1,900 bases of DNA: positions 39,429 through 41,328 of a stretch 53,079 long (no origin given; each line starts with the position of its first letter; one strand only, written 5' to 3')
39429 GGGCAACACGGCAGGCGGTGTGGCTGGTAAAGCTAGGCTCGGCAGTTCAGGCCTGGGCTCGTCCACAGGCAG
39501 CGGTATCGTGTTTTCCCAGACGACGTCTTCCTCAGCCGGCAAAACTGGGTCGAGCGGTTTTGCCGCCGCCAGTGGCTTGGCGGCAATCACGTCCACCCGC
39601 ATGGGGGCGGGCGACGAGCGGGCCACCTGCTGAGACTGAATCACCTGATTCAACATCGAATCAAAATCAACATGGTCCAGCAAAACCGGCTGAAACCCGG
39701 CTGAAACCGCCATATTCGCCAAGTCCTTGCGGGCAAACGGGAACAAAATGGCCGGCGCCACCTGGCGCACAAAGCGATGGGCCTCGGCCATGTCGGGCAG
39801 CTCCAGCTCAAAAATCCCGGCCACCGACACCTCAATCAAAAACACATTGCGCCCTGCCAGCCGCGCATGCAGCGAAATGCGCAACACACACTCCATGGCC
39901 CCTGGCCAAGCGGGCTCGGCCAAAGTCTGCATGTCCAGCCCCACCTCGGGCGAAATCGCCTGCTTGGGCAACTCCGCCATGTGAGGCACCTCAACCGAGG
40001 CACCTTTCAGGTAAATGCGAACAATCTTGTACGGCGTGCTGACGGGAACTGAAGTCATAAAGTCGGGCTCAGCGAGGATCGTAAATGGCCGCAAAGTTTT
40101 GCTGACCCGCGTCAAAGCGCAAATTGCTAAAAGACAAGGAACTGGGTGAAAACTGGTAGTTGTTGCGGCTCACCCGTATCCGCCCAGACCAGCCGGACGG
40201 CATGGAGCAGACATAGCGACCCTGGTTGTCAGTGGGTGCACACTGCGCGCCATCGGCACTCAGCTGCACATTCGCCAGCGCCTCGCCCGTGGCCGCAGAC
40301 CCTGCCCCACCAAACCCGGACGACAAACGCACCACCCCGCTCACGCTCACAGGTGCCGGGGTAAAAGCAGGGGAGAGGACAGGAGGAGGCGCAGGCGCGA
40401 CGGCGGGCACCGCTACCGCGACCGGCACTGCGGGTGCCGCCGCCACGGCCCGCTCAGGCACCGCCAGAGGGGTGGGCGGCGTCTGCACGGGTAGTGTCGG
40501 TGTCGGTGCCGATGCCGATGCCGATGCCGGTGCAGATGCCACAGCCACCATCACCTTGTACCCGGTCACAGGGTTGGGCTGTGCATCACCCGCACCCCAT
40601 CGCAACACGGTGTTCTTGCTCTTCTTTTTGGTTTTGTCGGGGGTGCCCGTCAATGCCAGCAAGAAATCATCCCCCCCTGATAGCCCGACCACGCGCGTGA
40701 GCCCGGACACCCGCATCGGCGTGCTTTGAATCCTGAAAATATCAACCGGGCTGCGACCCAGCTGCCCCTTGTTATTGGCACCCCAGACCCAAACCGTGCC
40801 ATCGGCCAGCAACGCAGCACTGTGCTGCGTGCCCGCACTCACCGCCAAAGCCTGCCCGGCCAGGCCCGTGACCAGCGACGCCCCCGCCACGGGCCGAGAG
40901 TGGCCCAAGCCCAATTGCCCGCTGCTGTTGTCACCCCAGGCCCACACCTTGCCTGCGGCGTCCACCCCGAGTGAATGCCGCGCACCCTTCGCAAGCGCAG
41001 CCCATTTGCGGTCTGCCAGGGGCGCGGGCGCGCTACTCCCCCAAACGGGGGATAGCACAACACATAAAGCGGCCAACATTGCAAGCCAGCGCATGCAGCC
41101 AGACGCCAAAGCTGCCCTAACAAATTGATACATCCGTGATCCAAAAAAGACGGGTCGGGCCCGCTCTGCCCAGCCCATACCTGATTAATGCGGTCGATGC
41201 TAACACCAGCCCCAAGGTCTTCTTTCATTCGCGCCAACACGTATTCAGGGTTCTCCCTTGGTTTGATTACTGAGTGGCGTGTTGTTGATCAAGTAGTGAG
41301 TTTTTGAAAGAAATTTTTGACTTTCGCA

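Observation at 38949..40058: Membrane-anchored SecB paralogue with a periplasmic SPOR-like tail, next to a two-partner secretion operon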

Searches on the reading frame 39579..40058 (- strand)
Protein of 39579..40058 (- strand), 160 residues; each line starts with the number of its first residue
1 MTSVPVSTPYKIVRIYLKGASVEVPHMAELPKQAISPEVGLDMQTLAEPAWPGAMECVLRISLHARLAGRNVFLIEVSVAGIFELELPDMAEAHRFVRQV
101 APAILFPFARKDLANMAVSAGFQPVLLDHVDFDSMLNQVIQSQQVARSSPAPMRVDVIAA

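Call 52: search_protein_representatives(protein=window:39579-40058:-)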
Query: 160 residues. Proteins with E-value up to 0.001 (for the whole library): 1297; up to 1e-10: 111; up to 1e-30: 17. The best 150 are listed.
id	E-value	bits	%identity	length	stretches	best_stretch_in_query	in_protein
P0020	9.2e-96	334.4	99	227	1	1-160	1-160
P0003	1.0e-94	331.0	98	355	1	1-160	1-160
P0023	1.3e-71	256.2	76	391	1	3-160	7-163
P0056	6.2e-70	250.7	72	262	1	4-160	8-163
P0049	3.0e-64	232.3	69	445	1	8-160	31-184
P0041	1.2e-63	230.2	70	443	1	8-160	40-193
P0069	1.2e-54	201.1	67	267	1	7-139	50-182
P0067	3.3e-54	199.7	68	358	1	9-148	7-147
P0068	2.1e-53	197.1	63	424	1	8-158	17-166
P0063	2.6e-52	193.5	61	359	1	6-152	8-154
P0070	5.7e-50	185.9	61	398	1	7-148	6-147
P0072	1.4e-45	171.7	60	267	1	8-149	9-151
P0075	2.3e-37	145.1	48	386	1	9-143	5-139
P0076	4.6e-35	137.6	46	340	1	8-153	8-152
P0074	7.2e-34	133.7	45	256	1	5-147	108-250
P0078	2.6e-31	125.4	43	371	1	9-154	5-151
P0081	2.2e-20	90.0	34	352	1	12-147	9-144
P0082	3.9e-20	89.2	36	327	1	14-138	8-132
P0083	7.8e-18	81.7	36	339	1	9-139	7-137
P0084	1.1e-16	78.0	33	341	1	9-139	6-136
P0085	5.0e-16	75.8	31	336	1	12-152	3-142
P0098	3.3e-14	69.9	32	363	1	9-139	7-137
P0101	7.1e-14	68.9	29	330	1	9-141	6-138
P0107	1.8e-13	67.5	26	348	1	9-144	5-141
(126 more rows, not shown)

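Call 57: find_related_loci(query=A4, collection=metagenome_contigs, flank=10000)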
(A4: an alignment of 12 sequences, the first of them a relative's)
Query A4 (352 aa) in metagenome_contigs; peptide patterns used: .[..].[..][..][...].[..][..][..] (x = any residue, [..] = any of these).
133 stretches matched a pattern; 109 encode a relative of the query (tblastn E <= 1e-3); the best 80 are kept; 80 distinct loci.
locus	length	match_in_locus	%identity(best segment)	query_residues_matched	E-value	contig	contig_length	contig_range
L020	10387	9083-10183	27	2-352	7e-30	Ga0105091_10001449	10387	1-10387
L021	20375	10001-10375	40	9-133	1e-29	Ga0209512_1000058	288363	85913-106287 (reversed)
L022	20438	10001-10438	36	2-165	1e-29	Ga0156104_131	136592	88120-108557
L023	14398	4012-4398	40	5-133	1e-29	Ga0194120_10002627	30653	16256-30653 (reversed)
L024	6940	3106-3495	40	3-132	1e-29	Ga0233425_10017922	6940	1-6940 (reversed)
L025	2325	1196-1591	39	2-133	2e-29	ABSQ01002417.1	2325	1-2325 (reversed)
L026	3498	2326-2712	40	5-133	2e-29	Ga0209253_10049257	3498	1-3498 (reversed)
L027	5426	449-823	42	9-133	5e-29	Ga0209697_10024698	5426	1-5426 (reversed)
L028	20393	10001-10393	40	3-133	5e-29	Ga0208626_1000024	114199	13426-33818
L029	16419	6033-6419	40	5-133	3e-29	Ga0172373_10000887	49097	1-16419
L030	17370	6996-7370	42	9-133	6e-29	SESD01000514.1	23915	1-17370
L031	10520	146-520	42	9-133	5e-29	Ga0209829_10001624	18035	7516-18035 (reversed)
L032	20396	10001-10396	40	2-133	6e-29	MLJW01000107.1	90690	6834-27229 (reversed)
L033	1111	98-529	38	2-150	4e-30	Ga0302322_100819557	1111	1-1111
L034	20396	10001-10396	39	2-133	1e-28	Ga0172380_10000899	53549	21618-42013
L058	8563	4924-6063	28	9-323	2e-27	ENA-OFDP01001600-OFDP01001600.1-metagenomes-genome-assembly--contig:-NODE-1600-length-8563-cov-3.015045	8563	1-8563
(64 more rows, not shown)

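Call 61: find_homologous_proteins(query=A4, max_evalue=1e-10)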
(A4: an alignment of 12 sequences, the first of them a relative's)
Query A4 (12 sequences) (352 aa, profile of the alignment): 8 proteins with E <= 1e-10 among 8000 candidates.
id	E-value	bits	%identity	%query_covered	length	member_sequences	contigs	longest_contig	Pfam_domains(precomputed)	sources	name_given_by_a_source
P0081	9.9e-118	412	100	100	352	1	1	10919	PF02556.20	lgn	-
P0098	2.2e-112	394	27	98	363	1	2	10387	PF02556.20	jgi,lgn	-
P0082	4.6e-111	390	48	97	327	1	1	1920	PF02556.20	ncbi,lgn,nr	ncbi:MAG: protein-export chaperone SecB [Gallionella sp.]|nr:protein-export chaperone SecB [Gallione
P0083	2.7e-92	328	35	38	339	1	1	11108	PF02556.20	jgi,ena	-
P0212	3.5e-85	305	38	41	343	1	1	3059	PF02556.20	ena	-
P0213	1.6e-84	303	29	88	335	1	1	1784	PF02556.20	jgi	jgi:preprotein translocase subunit SecB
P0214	2.5e-83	299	34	45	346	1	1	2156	PF02556.20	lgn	-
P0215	4.6e-81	291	33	38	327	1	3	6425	PF02556.20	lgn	-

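Call 63: find_encoding_contigs(protein=P0081, flank=10000, max_places=2)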
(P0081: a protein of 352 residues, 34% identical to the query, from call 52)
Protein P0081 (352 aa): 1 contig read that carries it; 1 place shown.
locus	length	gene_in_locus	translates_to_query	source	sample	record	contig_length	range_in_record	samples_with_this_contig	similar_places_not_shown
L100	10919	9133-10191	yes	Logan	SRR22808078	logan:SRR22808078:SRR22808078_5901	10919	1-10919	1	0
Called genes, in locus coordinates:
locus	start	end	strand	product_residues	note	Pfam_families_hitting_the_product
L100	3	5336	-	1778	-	?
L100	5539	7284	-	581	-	PF08479:POTRA_2, PF03865:ShlB, PF01103:Omp85 (weak)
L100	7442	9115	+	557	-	PF25390:WD40_RLD, PF25384:Alsin_RLD (faint), PF00415:RCC1, PF13540:RCC1_2, PF00415:RCC1, PF16371:MetallophosN (faint)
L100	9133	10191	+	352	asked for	PF02556:SecB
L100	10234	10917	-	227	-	?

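Call 64: find_encoding_contigs(protein=P0083, flank=10000, max_places=2)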
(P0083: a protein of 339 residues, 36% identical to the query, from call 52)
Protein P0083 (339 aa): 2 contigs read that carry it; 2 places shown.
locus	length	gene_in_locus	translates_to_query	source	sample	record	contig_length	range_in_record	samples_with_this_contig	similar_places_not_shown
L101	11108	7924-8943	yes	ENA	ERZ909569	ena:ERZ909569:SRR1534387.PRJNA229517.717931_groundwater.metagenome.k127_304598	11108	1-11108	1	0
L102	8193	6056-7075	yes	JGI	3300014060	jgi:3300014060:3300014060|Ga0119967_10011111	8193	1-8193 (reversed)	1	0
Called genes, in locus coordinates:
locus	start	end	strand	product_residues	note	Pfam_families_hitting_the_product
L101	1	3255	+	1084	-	?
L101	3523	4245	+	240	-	PF07277:SapC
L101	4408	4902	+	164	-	-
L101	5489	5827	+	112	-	-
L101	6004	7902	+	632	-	PF25390:WD40_RLD, PF00415:RCC1, PF13540:RCC1_2, PF00415:RCC1, PF13620:CarboxypepD_reg (faint), PF13540:RCC1_2, PF00415:RCC1 (weak)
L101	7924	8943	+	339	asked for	PF02556:SecB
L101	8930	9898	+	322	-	-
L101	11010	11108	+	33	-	?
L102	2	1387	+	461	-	?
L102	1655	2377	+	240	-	PF07277:SapC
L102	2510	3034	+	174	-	-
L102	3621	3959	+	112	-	-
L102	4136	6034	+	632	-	PF25390:WD40_RLD, PF00415:RCC1, PF13540:RCC1_2, PF00415:RCC1, PF13620:CarboxypepD_reg (faint), PF13540:RCC1_2, PF00415:RCC1 (weak)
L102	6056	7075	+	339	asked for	PF02556:SecB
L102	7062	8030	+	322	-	-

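Call 65: find_encoding_contigs(protein=P0098, flank=10000, max_places=2)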
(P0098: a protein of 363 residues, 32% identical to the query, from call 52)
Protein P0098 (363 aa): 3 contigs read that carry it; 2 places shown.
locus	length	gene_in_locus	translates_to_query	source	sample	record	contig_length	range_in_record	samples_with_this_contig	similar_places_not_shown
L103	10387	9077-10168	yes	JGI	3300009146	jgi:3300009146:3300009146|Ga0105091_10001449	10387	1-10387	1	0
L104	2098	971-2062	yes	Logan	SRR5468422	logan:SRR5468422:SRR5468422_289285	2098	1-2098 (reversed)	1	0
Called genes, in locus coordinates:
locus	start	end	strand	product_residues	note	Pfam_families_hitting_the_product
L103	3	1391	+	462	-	?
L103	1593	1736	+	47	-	-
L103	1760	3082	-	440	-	PF13657:Couple_hipA, PF07804:HipA_C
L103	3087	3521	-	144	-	PF13560:HTH_31, PF13744:HTH_37 (weak), PF01381:HTH_3 (weak)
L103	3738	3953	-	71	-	PF00589:Phage_integrase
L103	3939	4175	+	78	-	PF13560:HTH_31 (weak), PF01381:HTH_3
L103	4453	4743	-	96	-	PF05016:ParE_toxin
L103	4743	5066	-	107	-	PF01402:RHH_1 (weak)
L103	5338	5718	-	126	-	PF13650:Asp_protease_2 (weak)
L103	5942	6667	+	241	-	PF07277:SapC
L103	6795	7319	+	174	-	-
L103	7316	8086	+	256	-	PF25390:WD40_RLD, PF13540:RCC1_2 (weak), PF00415:RCC1, PF13540:RCC1_2 (weak), PF00415:RCC1, PF13540:RCC1_2, PF00415:RCC1, PF13540:RCC1_2, +2 more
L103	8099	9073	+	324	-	-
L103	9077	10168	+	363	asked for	PF02556:SecB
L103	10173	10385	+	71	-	?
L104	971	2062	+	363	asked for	PF02556:SecB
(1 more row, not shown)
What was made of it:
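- The module persists with shuffled gene order and different flanks in members about 30% identical (calls 63-65).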

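Call 67: search_protein_families(library=pfam, proteins=[L101:1-3255:+, L101:4408-4902:+, L101:5489-5827:+, L101:8930-9898:+, L103:3-1391:+, L103:6795-7319:+, L100:10234-10917:-, L103:8099-9073:+], max_evalue=0.1)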
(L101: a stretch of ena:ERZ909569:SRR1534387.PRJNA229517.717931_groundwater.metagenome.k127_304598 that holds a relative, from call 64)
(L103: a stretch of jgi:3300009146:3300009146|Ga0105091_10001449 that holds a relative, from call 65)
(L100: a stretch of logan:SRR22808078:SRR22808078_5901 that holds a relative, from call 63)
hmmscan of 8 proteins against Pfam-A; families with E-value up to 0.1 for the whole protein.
L101:1-3255:+ (1084 aa): 1 family
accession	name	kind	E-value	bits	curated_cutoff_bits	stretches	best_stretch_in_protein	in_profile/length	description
PF18886.6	DUF5649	-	5e-08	33.6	25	1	1-39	31-67/68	Repeats of unknown function (DUF5649)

L101:4408-4902:+ (164 aa): 0 families

L101:5489-5827:+ (112 aa): 0 families

L101:8930-9898:+ (322 aa): 1 family
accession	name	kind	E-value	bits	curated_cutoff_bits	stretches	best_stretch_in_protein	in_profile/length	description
PF08238.18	Sel1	-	1.8e-57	190.2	30.7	6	165-198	3-36/36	Sel1 repeat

L103:3-1391:+ (462 aa): 2 families
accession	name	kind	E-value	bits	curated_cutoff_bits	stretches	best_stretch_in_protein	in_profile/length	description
PF18886.6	DUF5649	-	1.5e-05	25.6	25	2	62-120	1-58/68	Repeats of unknown function (DUF5649)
PF11280.13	DUF3081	-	0.092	13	25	0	95-127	21-53/77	Protein of unknown function (DUF3081)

L103:6795-7319:+ (174 aa): 0 families

L100:10234-10917:- (227 aa): 4 families
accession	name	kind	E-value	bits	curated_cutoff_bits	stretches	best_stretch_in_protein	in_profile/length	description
PF16363.11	GDP_Man_Dehyd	-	6.5e-34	118.3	27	1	2-216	97-332/332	GDP-mannose 4,6 dehydratase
PF01370.27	Epimerase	-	1.1e-32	113.8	20.9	1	3-152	87-239/240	NAD dependent epimerase/dehydratase family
PF07993.18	NAD_binding_4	-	0.0046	16.6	20.1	1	4-109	109-225/258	Male sterility protein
PF01073.25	3Beta_HSD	-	0.036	13.5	22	1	6-136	91-224/280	3-beta hydroxysteroid dehydrogenase/isomerase family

L103:8099-9073:+ (324 aa): 3 families
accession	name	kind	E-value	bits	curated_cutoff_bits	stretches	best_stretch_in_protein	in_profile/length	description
PF13620.12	CarboxypepD_reg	-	0.00048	20.9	32.3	1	19-59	1-48/82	Carboxypeptidase regulatory-like domain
PF20679.3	Hanta_Gn-B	-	0.0065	17.3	28.2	0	260-320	3-56/102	Hantavirus glycoprotein Gn, base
PF16371.11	MetallophosN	-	0.011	16.3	35.6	0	252-278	6-31/77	N terminal of Calcineurin-like phosphoesterase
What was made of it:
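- In two distant loci the TPS identity of the giant neighbour is only inferred, from DUF5649 repeats (call 67).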

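Call 76: search_protein_families(library=pfam, proteins=[P0083, P0084, P0098, P0107, P0081, P0082, P0085, P0101, P0075, P0078], max_evalue=0.1)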
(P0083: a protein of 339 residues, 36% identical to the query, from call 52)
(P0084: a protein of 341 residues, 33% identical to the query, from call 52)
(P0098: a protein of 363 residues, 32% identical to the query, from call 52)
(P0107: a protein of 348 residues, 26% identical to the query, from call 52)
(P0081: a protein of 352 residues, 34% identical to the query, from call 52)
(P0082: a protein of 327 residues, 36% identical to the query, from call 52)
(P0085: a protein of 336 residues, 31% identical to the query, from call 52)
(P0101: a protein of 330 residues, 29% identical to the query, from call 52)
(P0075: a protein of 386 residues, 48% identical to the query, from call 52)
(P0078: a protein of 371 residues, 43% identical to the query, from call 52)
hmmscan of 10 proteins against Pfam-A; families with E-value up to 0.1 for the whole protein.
P0083 (339 aa): 1 family
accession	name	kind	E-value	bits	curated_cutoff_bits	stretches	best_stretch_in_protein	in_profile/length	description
PF02556.19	SecB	-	1.8e-21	77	26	1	6-135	6-135/141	Preprotein translocase subunit SecB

P0084 (341 aa): 1 family
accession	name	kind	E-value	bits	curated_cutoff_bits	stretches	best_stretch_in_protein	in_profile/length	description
PF02556.19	SecB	-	1e-26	94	26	1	5-135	6-136/141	Preprotein translocase subunit SecB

P0098 (363 aa): 2 families
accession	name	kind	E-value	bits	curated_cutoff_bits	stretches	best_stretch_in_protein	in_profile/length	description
PF02556.19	SecB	-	1.7e-27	96.5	26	1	6-136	6-136/141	Preprotein translocase subunit SecB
PF05887.16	Trypan_PARP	-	0.0018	18.7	100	1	143-210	63-129/134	Procyclic acidic repetitive protein (PARP)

P0107 (348 aa): 1 family
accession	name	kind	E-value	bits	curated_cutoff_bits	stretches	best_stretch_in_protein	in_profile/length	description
PF02556.19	SecB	-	1.1e-24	87.4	26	1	4-133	6-135/141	Preprotein translocase subunit SecB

P0081 (352 aa): 2 families
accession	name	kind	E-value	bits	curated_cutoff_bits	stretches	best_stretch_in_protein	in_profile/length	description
PF02556.19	SecB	-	2.3e-38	131.7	26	1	3-134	4-135/141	Preprotein translocase subunit SecB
PF05036.18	SPOR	-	0.00017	22.3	21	1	270-335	1-69/76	SPOR domain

P0082 (327 aa): 1 family
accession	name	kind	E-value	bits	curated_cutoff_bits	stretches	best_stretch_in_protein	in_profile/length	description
PF02556.19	SecB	-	7e-35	120.4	26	1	5-132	9-136/141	Preprotein translocase subunit SecB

P0085 (336 aa): 1 family
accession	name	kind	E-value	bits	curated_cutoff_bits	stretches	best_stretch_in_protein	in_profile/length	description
PF02556.19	SecB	-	4.5e-34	117.8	26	1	1-133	8-140/141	Preprotein translocase subunit SecB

P0101 (330 aa): 2 families
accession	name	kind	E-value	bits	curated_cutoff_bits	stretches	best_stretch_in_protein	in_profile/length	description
PF02556.19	SecB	-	7e-32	110.7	26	1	4-136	5-137/141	Preprotein translocase subunit SecB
PF05036.18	SPOR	-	0.0001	23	21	1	285-319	35-70/76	SPOR domain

P0075 (386 aa): 1 family
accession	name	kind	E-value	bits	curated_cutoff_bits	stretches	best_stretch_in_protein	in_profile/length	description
PF02556.19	SecB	-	4.1e-29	101.7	26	1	5-133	7-135/141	Preprotein translocase subunit SecB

P0078 (371 aa): 1 family
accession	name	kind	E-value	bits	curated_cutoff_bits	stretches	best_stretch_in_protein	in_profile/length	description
PF02556.19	SecB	-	1.7e-28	99.8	26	1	5-130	7-132/141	Preprotein translocase subunit SecB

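Call 88: find_encoding_contigs(protein=P0215, flank=10000, max_places=3)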
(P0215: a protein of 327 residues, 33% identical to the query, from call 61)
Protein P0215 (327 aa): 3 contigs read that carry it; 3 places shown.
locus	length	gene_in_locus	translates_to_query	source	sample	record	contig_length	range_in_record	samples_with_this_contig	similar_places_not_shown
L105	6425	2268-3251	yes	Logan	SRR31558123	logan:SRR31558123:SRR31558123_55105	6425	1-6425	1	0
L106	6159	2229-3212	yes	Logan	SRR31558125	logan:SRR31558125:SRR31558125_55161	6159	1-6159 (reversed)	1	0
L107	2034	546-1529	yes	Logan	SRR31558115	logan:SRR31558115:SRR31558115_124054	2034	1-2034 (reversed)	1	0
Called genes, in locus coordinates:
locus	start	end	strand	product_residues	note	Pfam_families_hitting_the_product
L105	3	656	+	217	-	?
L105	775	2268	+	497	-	PF25390:WD40_RLD, PF00415:RCC1, PF13540:RCC1_2 (weak), PF13620:CarboxypepD_reg (faint), PF00415:RCC1, PF13540:RCC1_2, PF00415:RCC1 (weak)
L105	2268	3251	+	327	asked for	PF02556:SecB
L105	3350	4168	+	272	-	PF13469:Sulfotransfer_3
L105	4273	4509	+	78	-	PF00830:Ribosomal_L28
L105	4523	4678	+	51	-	PF00471:Ribosomal_L33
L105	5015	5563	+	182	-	-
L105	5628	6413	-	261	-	PF00877:NLPC_P60 (weak)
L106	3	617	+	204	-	?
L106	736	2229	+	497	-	PF25390:WD40_RLD, PF00415:RCC1, PF13540:RCC1_2 (weak), PF13620:CarboxypepD_reg (faint), PF00415:RCC1, PF13540:RCC1_2, PF00415:RCC1 (weak)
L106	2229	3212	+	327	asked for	PF02556:SecB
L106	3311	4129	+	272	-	PF13469:Sulfotransfer_3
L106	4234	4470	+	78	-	PF00830:Ribosomal_L28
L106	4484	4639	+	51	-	PF00471:Ribosomal_L33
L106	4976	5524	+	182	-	-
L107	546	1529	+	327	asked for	PF02556:SecB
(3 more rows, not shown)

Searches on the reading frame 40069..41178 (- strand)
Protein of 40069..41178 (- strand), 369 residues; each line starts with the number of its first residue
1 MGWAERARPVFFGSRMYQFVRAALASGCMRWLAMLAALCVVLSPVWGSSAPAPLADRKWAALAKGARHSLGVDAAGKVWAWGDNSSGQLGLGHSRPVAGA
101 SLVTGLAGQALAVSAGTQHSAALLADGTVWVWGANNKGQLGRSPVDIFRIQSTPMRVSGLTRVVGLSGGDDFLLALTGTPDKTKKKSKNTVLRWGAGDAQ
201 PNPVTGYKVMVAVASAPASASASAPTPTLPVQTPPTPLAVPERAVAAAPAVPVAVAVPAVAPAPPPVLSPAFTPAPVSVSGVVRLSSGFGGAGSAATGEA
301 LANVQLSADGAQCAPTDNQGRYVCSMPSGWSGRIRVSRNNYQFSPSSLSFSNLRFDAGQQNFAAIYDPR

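Call 3: search_protein_families(library=pfam, proteins=[window:40069-41178:-], max_evalue=1)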
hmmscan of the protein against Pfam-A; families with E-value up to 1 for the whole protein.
window:40069-41178:- (369 aa): 5 families
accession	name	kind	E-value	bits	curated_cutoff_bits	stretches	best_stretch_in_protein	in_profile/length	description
PF25390.1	WD40_RLD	-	2.9e-27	96.4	150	1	57-198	31-170/363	RCC1-like domain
PF00415.24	RCC1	-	5e-21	75.5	21.7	2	126-176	1-50/50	Regulator of chromosome condensation (RCC1) repeat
PF13540.12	RCC1_2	-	3.1e-19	68.6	22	2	112-139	3-30/30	Regulator of chromosome condensation (RCC1) repeat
PF25384.1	Alsin_RLD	-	0.0019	18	100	1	112-145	279-315/405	Alsin RCC1-like domain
PF16371.11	MetallophosN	-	0.077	13.7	35.6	1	297-323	6-31/77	N terminal of Calcineurin-like phosphoesterase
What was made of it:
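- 40069..41178 (-): RCC1-repeat gene, 10 nt upstream of the long secB. Signal peptide, RCC1 blades, Pro/Ala linker, C-terminal beta-sandwich-like domain. Pfam RCC1, RCC1_2 and WD40_RLD (call 3).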

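Call 4: search_protein_families(library=ncbifam, proteins=[window:40069-41178:-], max_evalue=1)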
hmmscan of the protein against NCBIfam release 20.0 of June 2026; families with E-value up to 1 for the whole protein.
window:40069-41178:- (369 aa): 1 family
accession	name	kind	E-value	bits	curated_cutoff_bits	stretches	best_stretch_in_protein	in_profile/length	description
TIGR01790.1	carotene-cycl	subfamily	0.022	13.9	209.5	1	181-224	257-296/387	lycopene cyclase family protein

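Call 49: search_protein_families(library=padloc, proteins=[window:40069-41178:-], max_evalue=0.01)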
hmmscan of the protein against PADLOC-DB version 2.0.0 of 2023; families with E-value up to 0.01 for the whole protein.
window:40069-41178:- (369 aa): 0 families
